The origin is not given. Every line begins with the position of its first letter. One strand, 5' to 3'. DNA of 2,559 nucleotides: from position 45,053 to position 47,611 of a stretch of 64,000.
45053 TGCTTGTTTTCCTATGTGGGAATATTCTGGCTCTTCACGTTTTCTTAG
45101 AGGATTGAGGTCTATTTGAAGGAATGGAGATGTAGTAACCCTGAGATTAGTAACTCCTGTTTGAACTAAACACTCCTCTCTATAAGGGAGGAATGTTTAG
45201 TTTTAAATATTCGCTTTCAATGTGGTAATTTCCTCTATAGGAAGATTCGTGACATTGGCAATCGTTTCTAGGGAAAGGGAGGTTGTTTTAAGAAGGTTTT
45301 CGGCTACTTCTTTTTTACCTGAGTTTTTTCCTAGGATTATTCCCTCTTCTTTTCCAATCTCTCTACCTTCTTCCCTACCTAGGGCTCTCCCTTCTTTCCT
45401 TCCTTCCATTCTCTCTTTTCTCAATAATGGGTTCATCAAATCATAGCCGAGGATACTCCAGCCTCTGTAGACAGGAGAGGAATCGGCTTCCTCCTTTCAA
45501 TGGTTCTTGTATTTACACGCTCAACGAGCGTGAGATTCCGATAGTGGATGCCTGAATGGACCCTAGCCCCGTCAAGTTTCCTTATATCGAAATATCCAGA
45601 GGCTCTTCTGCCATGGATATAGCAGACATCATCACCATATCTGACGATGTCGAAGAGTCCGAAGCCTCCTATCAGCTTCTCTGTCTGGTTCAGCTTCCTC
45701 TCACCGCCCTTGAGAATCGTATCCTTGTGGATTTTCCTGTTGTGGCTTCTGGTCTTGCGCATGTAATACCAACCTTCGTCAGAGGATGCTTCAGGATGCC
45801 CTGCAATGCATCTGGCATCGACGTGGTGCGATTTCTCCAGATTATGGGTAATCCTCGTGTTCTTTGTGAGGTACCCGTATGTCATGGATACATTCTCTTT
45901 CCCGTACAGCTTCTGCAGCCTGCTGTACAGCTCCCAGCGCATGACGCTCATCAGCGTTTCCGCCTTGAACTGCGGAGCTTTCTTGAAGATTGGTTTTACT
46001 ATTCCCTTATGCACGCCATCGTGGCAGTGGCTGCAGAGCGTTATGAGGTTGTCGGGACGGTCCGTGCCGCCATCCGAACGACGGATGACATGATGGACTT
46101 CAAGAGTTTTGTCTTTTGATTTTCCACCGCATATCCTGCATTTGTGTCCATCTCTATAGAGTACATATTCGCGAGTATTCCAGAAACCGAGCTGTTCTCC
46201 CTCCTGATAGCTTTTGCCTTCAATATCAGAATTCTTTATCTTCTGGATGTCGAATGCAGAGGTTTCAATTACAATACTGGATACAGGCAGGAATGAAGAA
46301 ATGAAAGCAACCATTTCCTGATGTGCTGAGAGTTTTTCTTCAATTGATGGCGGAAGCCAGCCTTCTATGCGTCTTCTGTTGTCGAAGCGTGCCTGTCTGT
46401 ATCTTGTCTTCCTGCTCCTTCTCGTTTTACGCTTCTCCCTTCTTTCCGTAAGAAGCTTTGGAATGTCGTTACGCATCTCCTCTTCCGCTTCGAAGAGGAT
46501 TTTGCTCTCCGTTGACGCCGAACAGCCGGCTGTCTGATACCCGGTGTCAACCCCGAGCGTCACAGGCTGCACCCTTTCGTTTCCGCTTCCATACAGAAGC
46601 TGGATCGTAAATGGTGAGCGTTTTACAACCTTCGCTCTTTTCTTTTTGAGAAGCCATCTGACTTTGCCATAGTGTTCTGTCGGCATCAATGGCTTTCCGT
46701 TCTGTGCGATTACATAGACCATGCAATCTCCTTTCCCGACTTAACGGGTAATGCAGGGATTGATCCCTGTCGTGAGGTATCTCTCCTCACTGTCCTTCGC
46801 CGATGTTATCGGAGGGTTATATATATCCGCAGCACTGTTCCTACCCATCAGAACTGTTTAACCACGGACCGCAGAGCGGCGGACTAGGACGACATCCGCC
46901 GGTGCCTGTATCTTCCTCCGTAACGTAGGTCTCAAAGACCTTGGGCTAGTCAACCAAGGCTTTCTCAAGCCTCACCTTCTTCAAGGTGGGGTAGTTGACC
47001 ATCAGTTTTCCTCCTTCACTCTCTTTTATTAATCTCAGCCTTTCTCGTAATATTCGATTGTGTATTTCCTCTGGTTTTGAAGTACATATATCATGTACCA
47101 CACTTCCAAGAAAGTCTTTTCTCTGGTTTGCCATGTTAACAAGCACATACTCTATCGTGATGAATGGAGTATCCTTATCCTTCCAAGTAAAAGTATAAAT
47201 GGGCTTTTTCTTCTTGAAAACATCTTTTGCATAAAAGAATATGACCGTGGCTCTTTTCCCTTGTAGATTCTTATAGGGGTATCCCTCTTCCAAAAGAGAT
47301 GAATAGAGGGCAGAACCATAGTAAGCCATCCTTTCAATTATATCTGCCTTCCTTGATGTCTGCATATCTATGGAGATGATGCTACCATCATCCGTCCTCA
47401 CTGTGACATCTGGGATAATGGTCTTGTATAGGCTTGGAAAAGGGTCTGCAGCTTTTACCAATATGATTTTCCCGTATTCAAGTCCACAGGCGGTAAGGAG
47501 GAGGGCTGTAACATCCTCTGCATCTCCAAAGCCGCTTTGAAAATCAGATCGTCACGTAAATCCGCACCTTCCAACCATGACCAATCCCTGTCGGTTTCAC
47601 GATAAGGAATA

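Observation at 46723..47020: Densely structured ~277-nt leader upstream of iscB: predicted omega-RNA scaffold, guide and TAM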

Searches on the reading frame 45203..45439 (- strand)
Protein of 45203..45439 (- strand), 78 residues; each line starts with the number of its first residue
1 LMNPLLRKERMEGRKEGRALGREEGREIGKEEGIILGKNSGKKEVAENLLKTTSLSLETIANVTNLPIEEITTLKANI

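Call 7: search_protein_families(library=pfam, proteins=[window:45203-45439:-], max_evalue=0.01)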
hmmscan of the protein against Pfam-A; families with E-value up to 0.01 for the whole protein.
window:45203-45439:- (78 aa): 0 families

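Call 8: search_protein_families(library=ncbifam, proteins=[window:45203-45439:-], max_evalue=0.01)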
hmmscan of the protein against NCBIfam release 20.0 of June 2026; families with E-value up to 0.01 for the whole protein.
window:45203-45439:- (78 aa): 4 families
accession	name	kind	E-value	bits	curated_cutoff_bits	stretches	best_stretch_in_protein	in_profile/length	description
TIGR01784.1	T_den_put_tspse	subfamily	1e-07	32.1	52.1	1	7-72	205-271/273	Rpn family recombination-promoting nuclease/putative transposase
NF004270.2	PRK05687.2-1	equivalog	1.9e-05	24.4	180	1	11-70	52-110/223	flagellar assembly protein FliH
NF009925.1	PRK13386.1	equivalog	2.9e-05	23.5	192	1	9-59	50-99/228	flagellar assembly protein FliH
NF004267.1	PRK05687.1-3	equivalog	0.00029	20.1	293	1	12-46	86-128/266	flagellar assembly protein FliH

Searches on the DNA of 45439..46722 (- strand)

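Call 12: search_rna_families(sources=[L001, L002, L003, L005, L006, L007, L009, L012, L013, L014, L017, L019, L020, L021, L022, L024, L026, L027, L028, L029], threshold=gathering)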
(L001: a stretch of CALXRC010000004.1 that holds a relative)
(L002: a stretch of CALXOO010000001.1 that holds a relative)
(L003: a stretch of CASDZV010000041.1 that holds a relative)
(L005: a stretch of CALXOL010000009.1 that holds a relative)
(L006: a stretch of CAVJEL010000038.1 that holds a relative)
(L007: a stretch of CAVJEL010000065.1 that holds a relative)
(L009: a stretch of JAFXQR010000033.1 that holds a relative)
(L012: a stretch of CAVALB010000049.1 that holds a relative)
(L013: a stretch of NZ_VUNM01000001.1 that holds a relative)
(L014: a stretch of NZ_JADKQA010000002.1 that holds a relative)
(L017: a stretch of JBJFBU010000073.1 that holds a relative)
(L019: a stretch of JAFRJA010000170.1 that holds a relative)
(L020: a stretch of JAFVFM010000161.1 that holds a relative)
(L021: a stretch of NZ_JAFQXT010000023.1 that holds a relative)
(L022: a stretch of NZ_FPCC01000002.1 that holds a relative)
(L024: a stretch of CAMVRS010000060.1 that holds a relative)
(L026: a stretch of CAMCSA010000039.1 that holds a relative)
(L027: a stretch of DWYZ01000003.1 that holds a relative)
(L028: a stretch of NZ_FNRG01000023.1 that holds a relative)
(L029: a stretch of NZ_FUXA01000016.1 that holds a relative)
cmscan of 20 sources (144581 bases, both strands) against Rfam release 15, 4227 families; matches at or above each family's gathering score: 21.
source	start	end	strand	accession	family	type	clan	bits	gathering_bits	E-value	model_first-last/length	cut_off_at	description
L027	2723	2937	+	RF02033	HEARO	Gene;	-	149.5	83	4.7e-31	1-211/211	no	HNH endonuclease-associated RNA and ORF (HEARO) RNA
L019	2703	2948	+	RF02033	HEARO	Gene;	-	143.3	83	1.5e-29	1-211/211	no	HNH endonuclease-associated RNA and ORF (HEARO) RNA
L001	2724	2937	+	RF02033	HEARO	Gene;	-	142.5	83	2.4e-29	1-211/211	no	HNH endonuclease-associated RNA and ORF (HEARO) RNA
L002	2723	2936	+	RF02033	HEARO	Gene;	-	142.1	83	3.1e-29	1-211/211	no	HNH endonuclease-associated RNA and ORF (HEARO) RNA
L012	2721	2946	+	RF02033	HEARO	Gene;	-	137.7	83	3.5e-28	1-211/211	no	HNH endonuclease-associated RNA and ORF (HEARO) RNA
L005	2712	2937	+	RF02033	HEARO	Gene;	-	133.4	83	3.9e-27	1-211/211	no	HNH endonuclease-associated RNA and ORF (HEARO) RNA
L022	2738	2954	+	RF02033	HEARO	Gene;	-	133.4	83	4e-27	1-211/211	no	HNH endonuclease-associated RNA and ORF (HEARO) RNA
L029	2761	2975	+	RF02033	HEARO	Gene;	-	132.9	83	5.3e-27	1-211/211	no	HNH endonuclease-associated RNA and ORF (HEARO) RNA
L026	2727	2945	+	RF02033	HEARO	Gene;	-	123.5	83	1e-24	1-211/211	no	HNH endonuclease-associated RNA and ORF (HEARO) RNA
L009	2711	2945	+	RF02033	HEARO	Gene;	-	123.1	83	1.3e-24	1-211/211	no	HNH endonuclease-associated RNA and ORF (HEARO) RNA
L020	2726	2944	+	RF02033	HEARO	Gene;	-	120.2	83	6.4e-24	1-211/211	no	HNH endonuclease-associated RNA and ORF (HEARO) RNA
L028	2716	2939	+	RF02033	HEARO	Gene;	-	119.3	83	1e-23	1-211/211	no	HNH endonuclease-associated RNA and ORF (HEARO) RNA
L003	2708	2934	+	RF02033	HEARO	Gene;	-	114.8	83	1.3e-22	1-211/211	no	HNH endonuclease-associated RNA and ORF (HEARO) RNA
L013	2728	2945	+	RF02033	HEARO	Gene;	-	114.8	83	1.3e-22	1-211/211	no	HNH endonuclease-associated RNA and ORF (HEARO) RNA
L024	2727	2945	+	RF02033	HEARO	Gene;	-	112.6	83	4.4e-22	1-211/211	no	HNH endonuclease-associated RNA and ORF (HEARO) RNA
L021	2733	2968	+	RF02033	HEARO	Gene;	-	110.6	83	1.4e-21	1-211/211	no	HNH endonuclease-associated RNA and ORF (HEARO) RNA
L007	2616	2876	+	RF02033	HEARO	Gene;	-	110.1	83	1.9e-21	1-211/211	no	HNH endonuclease-associated RNA and ORF (HEARO) RNA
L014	2748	2946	+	RF02033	HEARO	Gene;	-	110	83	1.9e-21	1-211/211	no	HNH endonuclease-associated RNA and ORF (HEARO) RNA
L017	2726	2945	+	RF02033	HEARO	Gene;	-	108.7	83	4e-21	1-211/211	no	HNH endonuclease-associated RNA and ORF (HEARO) RNA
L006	2615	2876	+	RF02033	HEARO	Gene;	-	97.3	83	2.4e-18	1-211/211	no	HNH endonuclease-associated RNA and ORF (HEARO) RNA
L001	4635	4707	-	RF00005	tRNA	Gene; tRNA;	CL00001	68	29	2.6e-12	1-71/71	no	tRNA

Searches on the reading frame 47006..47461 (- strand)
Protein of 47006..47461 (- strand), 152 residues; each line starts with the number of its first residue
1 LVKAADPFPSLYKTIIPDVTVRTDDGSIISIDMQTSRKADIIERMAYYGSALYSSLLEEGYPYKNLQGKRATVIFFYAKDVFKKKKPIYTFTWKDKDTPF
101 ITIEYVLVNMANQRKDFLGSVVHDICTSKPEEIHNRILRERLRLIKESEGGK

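Call 7: search_protein_families(library=pfam, proteins=[window:47006-47461:-], max_evalue=0.01)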
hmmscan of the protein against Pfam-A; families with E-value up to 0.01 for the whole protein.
window:47006-47461:- (152 aa): 1 family
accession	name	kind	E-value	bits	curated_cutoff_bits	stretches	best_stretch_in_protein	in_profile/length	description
PF12784.13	PDDEXK_2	-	3.2e-10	40.6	27.4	1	13-100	53-139/229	PD-(D/E)XK nuclease family transposase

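Call 8: search_protein_families(library=ncbifam, proteins=[window:47006-47461:-], max_evalue=0.01)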
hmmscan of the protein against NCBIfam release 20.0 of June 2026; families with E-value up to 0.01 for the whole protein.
window:47006-47461:- (152 aa): 1 family
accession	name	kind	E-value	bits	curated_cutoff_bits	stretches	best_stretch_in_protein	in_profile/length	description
TIGR01784.1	T_den_put_tspse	subfamily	2.4e-09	37.4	52.1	1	13-101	51-137/273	Rpn family recombination-promoting nuclease/putative transposase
